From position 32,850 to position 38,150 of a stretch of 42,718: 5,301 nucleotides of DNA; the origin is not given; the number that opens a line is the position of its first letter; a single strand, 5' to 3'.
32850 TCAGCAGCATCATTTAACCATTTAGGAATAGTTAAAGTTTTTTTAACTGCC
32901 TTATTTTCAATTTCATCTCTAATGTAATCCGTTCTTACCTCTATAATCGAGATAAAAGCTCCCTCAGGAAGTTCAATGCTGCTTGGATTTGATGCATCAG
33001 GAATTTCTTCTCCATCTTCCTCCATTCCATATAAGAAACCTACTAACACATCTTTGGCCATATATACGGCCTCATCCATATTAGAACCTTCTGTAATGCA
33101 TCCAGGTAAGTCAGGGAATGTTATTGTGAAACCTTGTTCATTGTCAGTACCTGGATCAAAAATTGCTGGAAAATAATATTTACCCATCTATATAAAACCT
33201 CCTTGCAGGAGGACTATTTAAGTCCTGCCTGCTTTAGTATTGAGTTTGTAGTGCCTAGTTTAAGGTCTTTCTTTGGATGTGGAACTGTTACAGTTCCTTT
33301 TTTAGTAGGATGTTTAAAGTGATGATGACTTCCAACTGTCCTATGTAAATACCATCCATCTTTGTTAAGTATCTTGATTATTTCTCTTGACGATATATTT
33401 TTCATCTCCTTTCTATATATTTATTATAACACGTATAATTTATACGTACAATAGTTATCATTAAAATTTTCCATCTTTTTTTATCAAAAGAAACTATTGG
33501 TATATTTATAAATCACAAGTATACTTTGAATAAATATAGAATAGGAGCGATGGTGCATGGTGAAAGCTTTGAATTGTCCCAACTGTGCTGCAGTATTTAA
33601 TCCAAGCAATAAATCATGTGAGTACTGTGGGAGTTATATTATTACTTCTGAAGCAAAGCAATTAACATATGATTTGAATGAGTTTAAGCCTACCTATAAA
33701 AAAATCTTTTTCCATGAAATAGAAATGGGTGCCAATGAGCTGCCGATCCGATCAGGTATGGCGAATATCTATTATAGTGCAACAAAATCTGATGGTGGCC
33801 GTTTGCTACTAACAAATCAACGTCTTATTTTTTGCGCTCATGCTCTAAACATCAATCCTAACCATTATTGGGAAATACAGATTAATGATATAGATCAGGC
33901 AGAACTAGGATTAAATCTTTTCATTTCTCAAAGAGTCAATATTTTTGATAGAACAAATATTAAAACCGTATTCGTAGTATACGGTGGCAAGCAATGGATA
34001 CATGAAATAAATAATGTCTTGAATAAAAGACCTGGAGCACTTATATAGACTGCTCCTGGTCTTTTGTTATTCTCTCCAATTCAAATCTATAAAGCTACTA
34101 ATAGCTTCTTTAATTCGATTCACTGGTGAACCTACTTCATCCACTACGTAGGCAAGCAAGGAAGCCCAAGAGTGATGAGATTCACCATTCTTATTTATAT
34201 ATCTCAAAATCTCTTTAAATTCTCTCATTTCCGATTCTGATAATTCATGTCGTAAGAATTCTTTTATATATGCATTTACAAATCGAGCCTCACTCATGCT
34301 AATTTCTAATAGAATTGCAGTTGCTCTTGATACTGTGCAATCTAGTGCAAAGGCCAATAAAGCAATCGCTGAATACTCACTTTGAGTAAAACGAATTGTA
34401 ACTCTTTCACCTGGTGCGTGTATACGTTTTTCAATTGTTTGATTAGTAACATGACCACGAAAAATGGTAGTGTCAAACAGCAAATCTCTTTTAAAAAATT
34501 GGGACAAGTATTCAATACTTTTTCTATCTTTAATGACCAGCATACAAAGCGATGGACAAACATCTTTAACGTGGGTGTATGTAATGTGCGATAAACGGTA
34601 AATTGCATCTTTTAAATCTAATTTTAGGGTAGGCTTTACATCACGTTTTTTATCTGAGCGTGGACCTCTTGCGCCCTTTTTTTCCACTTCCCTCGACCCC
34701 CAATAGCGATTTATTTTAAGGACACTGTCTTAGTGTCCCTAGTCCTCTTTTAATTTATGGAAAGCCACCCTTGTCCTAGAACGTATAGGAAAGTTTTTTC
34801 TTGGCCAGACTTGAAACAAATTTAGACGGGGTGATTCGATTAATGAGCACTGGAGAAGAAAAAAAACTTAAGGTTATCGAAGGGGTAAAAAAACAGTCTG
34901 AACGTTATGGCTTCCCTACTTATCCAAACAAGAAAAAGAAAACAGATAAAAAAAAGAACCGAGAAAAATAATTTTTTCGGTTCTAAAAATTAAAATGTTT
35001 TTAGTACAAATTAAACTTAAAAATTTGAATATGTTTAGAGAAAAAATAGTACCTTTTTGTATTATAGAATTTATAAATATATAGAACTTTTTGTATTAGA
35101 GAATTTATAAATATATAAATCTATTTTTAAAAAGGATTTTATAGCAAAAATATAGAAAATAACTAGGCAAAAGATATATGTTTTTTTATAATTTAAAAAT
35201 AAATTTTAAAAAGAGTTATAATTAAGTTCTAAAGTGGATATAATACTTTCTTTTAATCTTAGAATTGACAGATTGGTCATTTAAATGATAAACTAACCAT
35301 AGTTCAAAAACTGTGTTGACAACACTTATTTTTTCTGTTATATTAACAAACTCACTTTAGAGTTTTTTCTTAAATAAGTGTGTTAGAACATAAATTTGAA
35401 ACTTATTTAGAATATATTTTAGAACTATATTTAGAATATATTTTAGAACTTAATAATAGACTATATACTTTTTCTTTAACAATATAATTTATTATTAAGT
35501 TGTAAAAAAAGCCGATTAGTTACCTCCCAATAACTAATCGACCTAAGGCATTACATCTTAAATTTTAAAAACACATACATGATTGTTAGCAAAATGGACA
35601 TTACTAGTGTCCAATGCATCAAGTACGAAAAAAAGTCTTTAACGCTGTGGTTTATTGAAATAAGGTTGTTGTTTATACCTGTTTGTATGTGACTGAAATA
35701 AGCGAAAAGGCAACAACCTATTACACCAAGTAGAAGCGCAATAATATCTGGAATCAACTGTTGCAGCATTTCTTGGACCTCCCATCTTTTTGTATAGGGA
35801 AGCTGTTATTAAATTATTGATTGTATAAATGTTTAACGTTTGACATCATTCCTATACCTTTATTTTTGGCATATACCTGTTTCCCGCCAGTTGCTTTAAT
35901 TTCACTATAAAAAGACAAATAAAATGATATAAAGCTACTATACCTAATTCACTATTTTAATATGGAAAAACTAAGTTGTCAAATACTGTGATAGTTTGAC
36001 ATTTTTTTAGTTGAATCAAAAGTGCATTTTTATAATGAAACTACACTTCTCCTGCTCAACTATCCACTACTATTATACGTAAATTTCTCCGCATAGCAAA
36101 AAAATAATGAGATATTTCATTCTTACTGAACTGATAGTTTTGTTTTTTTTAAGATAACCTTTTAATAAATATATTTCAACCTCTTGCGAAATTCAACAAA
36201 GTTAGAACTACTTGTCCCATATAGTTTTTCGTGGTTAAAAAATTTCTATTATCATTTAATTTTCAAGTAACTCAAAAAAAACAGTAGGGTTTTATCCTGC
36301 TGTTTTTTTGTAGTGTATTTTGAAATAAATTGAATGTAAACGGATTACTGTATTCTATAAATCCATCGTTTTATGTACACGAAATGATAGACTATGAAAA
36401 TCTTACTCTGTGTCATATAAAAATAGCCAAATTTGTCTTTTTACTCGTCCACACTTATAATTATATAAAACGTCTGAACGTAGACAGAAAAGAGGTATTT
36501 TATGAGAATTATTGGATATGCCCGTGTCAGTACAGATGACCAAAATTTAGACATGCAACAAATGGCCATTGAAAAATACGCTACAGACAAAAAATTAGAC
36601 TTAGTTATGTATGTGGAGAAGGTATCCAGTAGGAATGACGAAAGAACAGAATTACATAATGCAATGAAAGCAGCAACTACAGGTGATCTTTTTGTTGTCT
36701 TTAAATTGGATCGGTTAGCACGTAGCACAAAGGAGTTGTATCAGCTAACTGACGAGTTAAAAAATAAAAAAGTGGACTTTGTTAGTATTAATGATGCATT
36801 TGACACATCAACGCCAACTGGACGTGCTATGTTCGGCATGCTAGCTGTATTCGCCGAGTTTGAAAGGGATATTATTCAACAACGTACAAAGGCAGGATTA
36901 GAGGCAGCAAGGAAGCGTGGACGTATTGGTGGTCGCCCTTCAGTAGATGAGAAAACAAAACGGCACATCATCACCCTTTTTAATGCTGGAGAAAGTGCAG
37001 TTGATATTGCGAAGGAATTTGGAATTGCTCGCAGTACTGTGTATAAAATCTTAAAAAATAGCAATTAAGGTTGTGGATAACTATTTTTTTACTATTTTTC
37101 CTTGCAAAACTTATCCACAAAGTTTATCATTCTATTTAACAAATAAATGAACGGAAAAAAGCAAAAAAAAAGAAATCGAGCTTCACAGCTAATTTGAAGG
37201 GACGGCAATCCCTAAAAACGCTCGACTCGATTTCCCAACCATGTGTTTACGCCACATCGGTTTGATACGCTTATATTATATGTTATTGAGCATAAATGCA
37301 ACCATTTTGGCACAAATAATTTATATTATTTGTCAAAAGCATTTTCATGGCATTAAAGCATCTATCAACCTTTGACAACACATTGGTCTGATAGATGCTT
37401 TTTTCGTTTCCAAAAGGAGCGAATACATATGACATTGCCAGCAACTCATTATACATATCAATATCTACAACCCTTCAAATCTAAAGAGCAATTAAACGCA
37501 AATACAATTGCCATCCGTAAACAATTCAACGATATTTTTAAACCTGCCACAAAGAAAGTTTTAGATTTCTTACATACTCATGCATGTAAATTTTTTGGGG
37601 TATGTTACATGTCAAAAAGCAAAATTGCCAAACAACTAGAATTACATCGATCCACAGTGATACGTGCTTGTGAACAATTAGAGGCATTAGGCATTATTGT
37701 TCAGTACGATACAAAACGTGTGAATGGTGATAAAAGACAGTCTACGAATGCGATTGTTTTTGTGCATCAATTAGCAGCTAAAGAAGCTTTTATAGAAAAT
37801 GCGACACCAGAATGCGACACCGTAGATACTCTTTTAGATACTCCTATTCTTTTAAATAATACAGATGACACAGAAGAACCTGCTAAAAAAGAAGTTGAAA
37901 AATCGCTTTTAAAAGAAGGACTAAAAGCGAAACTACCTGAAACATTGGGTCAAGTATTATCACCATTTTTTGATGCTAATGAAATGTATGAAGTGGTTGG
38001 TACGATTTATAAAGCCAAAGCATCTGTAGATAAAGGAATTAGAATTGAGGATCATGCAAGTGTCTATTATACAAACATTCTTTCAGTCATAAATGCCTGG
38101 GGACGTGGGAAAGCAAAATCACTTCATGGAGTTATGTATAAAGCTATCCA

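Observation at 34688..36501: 1.8-kb AT-rich, almost ORF-free region packed with phased repeats, palindromes, promoters and terminators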

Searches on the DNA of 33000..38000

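Call 12: search_rna_families(source=window, start=33000, end=38000, threshold=evalue, max_evalue=1)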
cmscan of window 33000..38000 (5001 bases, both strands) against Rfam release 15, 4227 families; matches with E-value up to 1: 0.
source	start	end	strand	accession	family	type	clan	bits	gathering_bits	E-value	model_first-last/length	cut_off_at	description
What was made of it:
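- On Type I toxin-antitoxin system: Rfam gives nothing at E <= 1 (call 12).
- On Known structured RNA families (Rfam 15), tRNA, tmRNA: No Rfam match at E <= 1 in 33000-38000 (call 12).
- Tried and rejected: Rfam at E <= 1 gave nothing (call 12).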

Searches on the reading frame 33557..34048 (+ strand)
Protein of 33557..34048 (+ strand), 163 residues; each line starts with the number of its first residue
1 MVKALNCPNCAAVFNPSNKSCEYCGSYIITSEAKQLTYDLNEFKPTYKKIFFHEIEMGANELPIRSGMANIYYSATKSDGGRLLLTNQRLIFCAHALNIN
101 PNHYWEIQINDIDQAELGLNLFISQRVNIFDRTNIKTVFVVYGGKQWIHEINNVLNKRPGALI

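Call 14: search_protein_families(library=pfam, proteins=[window:33557-34048:+], max_evalue=0.01)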
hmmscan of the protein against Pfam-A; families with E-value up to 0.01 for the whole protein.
window:33557-34048:+ (163 aa): 3 families
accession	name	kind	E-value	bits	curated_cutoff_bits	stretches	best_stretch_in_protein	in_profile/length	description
PF13248.11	Zn_ribbon_3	-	0.0011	18.7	27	1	6-26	4-24/26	zinc-ribbon domain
PF14470.12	bPH_3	-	0.0024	18.7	23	1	78-155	20-93/95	Bacterial PH domain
PF12773.13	DZR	-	0.003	18.1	27.3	1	7-25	27-45/45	Double zinc ribbon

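Call 15: search_protein_families(library=phrogs, proteins=[window:33557-34048:+], max_evalue=0.01)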
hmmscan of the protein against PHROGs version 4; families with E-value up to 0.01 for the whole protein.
window:33557-34048:+ (163 aa): 0 families

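Call 50: search_protein_families(library=ncbifam, proteins=[window:33557-34048:+], max_evalue=0.1)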
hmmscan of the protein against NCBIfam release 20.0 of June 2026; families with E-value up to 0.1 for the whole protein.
window:33557-34048:+ (163 aa): 3 families
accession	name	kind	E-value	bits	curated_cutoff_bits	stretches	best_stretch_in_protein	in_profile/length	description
NF050035.1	rSAM_WgK_link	exception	0.026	13.5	650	1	12-100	14-105/367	radical SAM/SPASM peptide maturase WgkB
NF041910.1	HVO_0416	equivalog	0.045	13.7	80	1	6-25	36-55/58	HVO_0416 family zinc finger protein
NF049953.1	ribbon_DG_selen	exception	0.049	13.5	130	1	6-25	149-168/172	zinc ribbon-containing (seleno)protein DG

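Call 51: search_protein_families(library=padloc, proteins=[window:33557-34048:+], max_evalue=0.1)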
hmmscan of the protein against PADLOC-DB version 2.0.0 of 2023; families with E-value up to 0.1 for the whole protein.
window:33557-34048:+ (163 aa): 0 families

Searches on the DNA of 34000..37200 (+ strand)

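Call 7: search_dna_similar(query=window:34000-37200:+, collection=phages, mode=near, max_rows=30)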
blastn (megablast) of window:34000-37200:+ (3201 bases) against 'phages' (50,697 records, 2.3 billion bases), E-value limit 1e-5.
No match.

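Call 8: search_dna_similar(query=window:34000-37200:+, collection=plasmids, mode=near, max_rows=30)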
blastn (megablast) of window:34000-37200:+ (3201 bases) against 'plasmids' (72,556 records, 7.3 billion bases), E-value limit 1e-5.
Records with a match: 2; places in all: 3; records where one place covers at least 80% of the query: 0.
Best place of each record, by identity: 90-95% 1; 80-90% 1.
By first word of the organism name: Lysinibacillus 2.
By predicted mobility (MOB-suite, as given by PLSDB): non-mobilizable 2.
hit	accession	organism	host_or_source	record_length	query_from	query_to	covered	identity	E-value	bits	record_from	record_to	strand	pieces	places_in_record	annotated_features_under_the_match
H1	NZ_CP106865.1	Lysinibacillus capsici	water,water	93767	58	3201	32%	82.5%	0e+0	884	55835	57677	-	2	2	recombinase family protein | hypothetical protein (x2)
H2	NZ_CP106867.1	Lysinibacillus capsici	water,water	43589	3054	3201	5%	90.7%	5e-46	195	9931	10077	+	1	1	recombinase family protein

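Call 9: get_annotated_region(hit=H1, flank=6000)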
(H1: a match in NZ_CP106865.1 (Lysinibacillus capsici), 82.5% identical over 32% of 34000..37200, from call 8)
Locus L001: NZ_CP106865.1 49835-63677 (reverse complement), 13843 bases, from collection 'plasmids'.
description: Lysinibacillus capsici strain FN9 plasmid pFN9C, complete sequence
organism: Lysinibacillus capsici (NCBI taxid 2115968)
taxonomy: Bacteria; Bacillota; Bacilli; Bacillales; Bacillaceae; Lysinibacillus; Lysinibacillus capsici
host: -; source: water,water; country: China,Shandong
typing (MOB-suite, as given by PLSDB): non-mobilizable
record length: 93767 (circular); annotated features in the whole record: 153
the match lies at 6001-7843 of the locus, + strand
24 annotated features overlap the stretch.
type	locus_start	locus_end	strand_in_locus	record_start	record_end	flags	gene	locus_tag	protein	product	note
CDS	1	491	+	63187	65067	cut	-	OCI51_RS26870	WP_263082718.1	hypothetical protein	-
CDS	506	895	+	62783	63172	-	-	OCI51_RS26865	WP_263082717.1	hypothetical protein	-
CDS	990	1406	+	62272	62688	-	-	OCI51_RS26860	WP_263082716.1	phage holin family protein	-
CDS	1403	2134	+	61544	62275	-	-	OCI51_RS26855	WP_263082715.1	N-acetylmuramoyl-L-alanine amidase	GO:0009253 - peptidoglycan catabolic process [Evidence IEA]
CDS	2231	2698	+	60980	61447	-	-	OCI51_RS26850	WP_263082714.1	hypothetical protein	-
CDS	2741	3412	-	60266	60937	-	-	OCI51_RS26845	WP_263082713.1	hypothetical protein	-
CDS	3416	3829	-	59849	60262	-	-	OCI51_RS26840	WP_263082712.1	helix-turn-helix domain-containing protein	-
CDS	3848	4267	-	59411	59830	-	-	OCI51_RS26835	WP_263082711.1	hypothetical protein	-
CDS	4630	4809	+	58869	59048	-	-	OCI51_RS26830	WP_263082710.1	hypothetical protein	-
CDS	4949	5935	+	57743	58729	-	-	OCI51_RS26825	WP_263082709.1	tyrosine-type recombinase/integrase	GO:0015074 - DNA integration [Evidence IEA]; GO:0006310 - DNA recombination [Evidence IEA]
CDS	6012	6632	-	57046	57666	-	-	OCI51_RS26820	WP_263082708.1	hypothetical protein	-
CDS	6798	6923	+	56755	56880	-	-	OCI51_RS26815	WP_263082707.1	hypothetical protein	-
CDS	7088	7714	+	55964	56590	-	-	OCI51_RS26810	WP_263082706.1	recombinase family protein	GO:0006310 - DNA recombination [Evidence IEA]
CDS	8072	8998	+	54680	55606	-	-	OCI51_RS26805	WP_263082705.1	hypothetical protein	-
CDS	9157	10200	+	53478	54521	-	parM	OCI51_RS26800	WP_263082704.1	plasmid segregation protein ParM domain-containing protein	-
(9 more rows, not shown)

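Call 10: search_dna_similar(query=window:34688-36501:+, collection=plasmids, mode=distant, max_rows=30)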
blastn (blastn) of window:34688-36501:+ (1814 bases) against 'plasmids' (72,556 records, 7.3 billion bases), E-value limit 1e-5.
Records with a match: 1; places in all: 2; records where one place covers at least 80% of the query: 0.
Best place of each record, by identity: 60-80% 1.
By first word of the organism name: Lysinibacillus 1.
By predicted mobility (MOB-suite, as given by PLSDB): non-mobilizable 1.
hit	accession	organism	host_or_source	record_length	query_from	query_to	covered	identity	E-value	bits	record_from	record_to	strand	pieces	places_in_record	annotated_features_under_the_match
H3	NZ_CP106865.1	Lysinibacillus capsici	water,water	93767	1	285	16%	72.1%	2e-32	150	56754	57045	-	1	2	hypothetical protein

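Call 100: search_dna_similar(query=window:34973-36350:+, collection=plasmids, mode=distant, max_evalue=0.01, max_rows=20)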
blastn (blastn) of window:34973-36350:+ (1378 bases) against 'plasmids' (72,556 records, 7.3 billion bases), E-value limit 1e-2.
No match.

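Call 101: search_dna_similar(query=window:34973-36350:+, collection=phages, mode=distant, max_evalue=0.01, max_rows=20)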
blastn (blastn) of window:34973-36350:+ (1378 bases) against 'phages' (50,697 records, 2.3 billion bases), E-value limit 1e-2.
No match.
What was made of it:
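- Tried and rejected: Megablast and blastn of the region or cassette against phages and plasmids found only pFN9C, and only for the conserved flanks (calls 7, 8, 10, 100, 101).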
